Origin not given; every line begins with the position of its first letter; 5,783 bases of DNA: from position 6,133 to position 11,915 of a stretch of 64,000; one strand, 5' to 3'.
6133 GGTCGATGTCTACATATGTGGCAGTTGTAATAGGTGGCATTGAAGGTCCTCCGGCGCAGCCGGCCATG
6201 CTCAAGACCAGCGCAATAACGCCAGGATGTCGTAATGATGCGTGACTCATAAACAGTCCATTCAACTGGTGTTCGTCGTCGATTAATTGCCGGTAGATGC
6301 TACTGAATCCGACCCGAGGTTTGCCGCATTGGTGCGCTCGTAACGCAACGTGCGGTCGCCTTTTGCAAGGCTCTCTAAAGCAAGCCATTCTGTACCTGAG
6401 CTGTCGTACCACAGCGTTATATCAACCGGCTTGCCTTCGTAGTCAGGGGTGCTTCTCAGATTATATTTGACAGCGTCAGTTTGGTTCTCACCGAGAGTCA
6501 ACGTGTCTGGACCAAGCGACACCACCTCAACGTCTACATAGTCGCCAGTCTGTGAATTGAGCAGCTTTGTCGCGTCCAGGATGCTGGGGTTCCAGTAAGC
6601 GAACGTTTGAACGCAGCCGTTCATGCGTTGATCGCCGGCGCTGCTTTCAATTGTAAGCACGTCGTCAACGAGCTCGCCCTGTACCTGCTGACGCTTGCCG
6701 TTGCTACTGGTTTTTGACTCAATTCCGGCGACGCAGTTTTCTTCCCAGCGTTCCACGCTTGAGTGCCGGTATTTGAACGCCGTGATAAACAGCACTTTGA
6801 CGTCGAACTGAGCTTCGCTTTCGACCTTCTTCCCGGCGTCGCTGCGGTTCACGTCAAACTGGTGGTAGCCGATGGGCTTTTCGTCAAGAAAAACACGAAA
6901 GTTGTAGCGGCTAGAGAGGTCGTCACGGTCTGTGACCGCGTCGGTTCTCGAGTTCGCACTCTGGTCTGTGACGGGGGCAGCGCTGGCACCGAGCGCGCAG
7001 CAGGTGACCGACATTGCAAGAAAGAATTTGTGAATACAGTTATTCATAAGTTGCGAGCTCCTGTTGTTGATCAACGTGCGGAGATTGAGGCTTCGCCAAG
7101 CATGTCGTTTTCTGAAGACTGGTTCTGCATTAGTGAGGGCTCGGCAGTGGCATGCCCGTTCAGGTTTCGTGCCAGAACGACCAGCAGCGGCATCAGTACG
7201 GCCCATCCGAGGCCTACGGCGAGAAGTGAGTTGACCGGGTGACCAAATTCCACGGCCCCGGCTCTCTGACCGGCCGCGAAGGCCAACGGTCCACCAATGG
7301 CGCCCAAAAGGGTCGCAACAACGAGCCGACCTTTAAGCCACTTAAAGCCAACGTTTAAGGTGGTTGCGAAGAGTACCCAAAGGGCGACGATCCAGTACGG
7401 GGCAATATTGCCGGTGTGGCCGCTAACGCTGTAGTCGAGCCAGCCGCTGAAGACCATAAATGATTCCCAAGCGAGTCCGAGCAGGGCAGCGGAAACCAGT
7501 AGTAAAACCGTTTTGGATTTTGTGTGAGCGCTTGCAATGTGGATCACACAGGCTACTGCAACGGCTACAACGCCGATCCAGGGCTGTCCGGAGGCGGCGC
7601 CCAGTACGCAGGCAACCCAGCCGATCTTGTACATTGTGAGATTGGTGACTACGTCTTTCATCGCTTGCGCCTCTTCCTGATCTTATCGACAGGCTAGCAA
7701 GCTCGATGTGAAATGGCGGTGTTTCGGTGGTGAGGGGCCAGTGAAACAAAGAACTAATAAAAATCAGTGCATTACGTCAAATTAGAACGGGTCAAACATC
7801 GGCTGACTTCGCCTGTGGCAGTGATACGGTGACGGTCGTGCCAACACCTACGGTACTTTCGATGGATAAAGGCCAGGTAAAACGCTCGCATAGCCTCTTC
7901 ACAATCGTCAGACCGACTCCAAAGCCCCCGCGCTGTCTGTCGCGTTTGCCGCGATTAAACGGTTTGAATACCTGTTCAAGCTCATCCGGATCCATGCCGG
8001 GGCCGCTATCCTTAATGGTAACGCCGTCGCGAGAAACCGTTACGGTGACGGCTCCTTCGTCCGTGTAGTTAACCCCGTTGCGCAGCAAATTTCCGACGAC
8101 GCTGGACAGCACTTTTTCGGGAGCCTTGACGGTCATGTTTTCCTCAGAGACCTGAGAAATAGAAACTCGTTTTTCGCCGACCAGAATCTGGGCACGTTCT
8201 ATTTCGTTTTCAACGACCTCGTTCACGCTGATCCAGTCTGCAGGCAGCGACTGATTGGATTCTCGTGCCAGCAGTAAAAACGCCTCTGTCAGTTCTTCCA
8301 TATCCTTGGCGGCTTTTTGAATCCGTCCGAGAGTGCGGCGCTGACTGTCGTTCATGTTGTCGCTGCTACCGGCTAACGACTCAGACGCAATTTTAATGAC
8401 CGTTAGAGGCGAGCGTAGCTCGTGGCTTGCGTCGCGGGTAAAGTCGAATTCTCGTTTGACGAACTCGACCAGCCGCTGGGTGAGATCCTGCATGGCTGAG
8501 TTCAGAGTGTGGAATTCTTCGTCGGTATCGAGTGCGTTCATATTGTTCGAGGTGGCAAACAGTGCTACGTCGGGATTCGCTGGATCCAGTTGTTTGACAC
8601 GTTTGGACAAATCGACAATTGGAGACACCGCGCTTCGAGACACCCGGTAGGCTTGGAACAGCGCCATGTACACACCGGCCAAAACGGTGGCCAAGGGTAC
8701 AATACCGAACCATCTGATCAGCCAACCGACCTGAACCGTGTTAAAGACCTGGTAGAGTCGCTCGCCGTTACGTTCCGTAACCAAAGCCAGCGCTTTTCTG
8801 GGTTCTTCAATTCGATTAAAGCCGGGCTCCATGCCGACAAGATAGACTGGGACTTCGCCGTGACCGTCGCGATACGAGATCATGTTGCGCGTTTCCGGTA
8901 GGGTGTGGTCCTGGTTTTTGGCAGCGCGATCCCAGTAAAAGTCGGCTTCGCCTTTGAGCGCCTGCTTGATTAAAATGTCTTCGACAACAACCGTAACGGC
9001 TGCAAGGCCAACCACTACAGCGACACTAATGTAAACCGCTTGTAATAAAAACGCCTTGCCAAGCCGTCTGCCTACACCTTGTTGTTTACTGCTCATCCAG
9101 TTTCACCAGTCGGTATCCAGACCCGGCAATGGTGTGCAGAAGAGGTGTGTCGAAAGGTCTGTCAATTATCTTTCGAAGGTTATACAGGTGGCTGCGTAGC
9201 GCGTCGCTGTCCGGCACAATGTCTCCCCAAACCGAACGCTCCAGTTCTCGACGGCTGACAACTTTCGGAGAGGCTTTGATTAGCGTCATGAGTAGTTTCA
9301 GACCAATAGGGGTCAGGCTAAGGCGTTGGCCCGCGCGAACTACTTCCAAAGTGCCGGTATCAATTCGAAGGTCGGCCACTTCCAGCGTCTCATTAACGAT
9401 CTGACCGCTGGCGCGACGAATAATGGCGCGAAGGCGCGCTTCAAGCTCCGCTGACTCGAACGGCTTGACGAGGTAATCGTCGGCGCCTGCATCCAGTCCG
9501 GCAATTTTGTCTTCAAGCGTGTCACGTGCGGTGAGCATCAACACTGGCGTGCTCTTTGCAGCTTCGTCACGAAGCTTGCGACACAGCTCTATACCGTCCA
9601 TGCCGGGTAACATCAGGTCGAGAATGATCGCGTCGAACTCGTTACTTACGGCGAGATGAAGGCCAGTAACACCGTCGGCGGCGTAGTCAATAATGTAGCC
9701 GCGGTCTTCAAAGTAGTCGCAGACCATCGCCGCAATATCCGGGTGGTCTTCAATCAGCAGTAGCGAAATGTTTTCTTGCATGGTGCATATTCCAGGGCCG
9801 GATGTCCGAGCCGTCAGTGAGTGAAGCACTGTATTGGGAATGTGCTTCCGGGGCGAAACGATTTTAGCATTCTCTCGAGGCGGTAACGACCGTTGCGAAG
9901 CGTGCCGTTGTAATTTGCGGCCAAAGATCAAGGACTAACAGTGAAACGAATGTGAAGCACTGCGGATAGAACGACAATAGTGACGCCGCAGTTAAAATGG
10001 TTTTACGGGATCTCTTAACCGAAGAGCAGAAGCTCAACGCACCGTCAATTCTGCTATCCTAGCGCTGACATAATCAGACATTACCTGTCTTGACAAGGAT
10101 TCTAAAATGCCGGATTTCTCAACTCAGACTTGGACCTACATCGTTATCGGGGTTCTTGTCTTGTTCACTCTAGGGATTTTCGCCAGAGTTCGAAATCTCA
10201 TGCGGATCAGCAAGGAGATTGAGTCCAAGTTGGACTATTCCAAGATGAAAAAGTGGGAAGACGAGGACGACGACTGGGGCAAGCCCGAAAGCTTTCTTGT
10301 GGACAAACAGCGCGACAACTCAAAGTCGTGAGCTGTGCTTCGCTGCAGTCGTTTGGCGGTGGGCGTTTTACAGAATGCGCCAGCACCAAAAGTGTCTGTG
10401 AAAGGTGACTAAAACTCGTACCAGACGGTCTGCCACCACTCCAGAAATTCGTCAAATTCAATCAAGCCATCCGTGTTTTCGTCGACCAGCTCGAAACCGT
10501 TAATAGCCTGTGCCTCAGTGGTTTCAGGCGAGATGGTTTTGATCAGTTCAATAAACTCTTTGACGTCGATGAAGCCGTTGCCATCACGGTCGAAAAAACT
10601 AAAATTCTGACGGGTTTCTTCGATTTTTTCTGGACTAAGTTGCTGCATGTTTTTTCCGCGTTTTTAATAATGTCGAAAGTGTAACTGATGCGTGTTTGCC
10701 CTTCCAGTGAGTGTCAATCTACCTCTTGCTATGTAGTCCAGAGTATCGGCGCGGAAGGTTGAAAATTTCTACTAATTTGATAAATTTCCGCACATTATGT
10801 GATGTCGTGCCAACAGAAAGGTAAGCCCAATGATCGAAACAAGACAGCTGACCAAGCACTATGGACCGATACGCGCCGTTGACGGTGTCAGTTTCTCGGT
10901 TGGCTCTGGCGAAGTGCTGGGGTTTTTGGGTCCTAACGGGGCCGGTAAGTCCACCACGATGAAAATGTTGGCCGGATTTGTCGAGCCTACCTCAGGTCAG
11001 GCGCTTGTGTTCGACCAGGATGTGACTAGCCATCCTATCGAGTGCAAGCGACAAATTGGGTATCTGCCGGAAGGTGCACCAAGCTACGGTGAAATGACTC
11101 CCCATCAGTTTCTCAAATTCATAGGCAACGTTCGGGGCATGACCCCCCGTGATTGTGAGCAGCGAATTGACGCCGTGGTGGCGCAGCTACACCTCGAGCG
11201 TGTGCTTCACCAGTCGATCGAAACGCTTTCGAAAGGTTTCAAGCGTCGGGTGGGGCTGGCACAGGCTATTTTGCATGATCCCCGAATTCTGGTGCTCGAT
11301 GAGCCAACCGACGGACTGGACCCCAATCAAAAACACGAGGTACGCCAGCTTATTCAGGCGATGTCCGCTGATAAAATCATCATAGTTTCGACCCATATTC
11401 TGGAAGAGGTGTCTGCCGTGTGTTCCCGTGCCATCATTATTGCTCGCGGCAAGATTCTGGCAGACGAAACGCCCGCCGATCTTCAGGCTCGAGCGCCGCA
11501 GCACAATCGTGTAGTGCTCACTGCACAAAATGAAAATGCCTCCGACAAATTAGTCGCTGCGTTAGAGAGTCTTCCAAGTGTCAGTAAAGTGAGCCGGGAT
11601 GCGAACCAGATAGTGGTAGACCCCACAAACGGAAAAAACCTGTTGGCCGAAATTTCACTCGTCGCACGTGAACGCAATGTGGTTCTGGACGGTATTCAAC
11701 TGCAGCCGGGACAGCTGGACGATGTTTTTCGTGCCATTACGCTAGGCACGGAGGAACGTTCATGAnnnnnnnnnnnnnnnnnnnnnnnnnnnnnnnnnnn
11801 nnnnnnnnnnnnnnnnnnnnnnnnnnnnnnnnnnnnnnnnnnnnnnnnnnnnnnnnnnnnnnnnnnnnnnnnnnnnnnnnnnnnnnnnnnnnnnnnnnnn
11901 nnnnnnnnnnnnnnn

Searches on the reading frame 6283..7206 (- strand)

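Call 54: search_protein_families(library=pfam, proteins=[window:6283-7206:-], max_evalue=0.0001)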
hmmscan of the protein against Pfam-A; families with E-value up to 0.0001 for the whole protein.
window:6283-7206:- (307 aa): 1 family
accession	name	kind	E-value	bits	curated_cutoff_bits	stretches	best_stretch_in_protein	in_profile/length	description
PF19630.5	DUF6134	-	3.7e-44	151.4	27.9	1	103-291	1-183/184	Domain of unknown function (DUF6134)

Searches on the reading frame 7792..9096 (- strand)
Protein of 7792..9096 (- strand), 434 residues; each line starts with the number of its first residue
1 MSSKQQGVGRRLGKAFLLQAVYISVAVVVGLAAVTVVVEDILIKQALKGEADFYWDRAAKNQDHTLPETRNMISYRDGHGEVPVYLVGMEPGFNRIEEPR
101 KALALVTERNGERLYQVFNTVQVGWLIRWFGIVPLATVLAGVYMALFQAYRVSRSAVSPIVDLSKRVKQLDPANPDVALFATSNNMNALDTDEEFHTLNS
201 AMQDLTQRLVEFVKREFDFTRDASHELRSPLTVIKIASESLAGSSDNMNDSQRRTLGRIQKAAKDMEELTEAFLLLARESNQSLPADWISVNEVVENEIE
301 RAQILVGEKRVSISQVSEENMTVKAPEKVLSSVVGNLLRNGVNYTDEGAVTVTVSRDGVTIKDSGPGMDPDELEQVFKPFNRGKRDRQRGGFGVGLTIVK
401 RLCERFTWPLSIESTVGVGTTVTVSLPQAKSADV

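Call 54: search_protein_families(library=pfam, proteins=[window:7792-9096:-], max_evalue=0.0001)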
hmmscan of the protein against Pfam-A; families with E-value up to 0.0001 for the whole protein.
window:7792-9096:- (434 aa): 2 families
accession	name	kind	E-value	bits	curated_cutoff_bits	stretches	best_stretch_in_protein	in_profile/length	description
PF02518.31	HATPase_c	-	2.8e-24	86.1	26.4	1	328-429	4-110/111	Histidine kinase-, DNA gyrase B-, and HSP90-like ATPase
PF00512.31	HisKA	-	7.3e-13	48.8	26.9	1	218-279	4-63/66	His Kinase A (phospho-acceptor) domain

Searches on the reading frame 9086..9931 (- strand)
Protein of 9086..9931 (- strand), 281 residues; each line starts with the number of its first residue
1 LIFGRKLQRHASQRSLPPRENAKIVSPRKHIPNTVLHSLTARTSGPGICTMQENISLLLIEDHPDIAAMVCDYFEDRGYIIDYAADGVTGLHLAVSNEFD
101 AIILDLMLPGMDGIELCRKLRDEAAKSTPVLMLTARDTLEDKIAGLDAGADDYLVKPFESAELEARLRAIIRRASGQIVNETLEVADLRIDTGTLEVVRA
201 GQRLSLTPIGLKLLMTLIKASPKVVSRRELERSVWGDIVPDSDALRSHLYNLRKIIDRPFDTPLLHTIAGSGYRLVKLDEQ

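Call 54: search_protein_families(library=pfam, proteins=[window:9086-9931:-], max_evalue=0.0001)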
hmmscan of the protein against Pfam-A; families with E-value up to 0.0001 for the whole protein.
window:9086-9931:- (281 aa): 2 families
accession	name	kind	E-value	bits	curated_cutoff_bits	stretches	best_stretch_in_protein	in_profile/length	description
PF00072.30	Response_reg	-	1.9e-29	102.5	30.2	1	58-167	2-110/111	Response regulator receiver domain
PF00486.34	Trans_reg_C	-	2.8e-15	56.6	26.2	1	201-275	1-77/77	Transcriptional regulatory protein, C terminal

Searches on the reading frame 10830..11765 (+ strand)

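Call 54: search_protein_families(library=pfam, proteins=[window:10830-11765:+], max_evalue=0.0001)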
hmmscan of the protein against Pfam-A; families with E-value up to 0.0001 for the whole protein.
window:10830-11765:+ (311 aa): 2 families
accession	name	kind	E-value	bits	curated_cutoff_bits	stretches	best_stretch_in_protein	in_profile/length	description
PF00005.33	ABC_tran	-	3.2e-30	105.9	25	1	18-160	2-136/137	ABC transporter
PF13304.12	AAA_21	-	3.1e-11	44.3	27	1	129-194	234-303/304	AAA domain, putative AbiEii toxin, Type IV TA system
